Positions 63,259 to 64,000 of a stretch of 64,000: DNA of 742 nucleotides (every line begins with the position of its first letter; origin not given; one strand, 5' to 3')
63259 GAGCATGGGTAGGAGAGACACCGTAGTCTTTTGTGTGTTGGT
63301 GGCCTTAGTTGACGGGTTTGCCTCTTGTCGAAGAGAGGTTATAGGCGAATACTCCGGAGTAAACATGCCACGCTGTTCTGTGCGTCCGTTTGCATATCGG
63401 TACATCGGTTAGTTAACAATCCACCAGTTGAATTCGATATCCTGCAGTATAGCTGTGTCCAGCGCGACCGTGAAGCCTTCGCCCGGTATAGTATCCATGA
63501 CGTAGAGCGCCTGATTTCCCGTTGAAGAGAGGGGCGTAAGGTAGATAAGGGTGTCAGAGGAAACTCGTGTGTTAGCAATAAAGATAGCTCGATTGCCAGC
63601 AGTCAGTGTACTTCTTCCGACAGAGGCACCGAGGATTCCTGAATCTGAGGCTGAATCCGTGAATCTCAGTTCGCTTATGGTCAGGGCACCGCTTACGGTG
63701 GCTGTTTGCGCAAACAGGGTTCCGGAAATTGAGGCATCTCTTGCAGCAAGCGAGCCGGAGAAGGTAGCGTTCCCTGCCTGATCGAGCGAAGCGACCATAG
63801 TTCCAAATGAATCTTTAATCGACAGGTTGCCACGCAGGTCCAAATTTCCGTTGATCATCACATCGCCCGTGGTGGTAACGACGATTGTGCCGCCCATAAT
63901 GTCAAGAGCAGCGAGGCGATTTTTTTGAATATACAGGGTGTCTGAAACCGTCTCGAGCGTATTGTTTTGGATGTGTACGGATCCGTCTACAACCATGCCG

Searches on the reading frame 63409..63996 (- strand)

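Call 37: search_protein_families(library=pfam, proteins=[window:63409-63996:-], max_evalue=0.00001)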
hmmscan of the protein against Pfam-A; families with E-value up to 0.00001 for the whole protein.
window:63409-63996:- (195 aa): 1 family
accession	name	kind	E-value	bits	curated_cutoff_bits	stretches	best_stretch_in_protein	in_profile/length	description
PF24146.1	K1-lyase_C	-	5.7e-06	27.1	27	1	124-178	2-55/70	K1 capsule-specific polysaccharide lyase, C-terminal domain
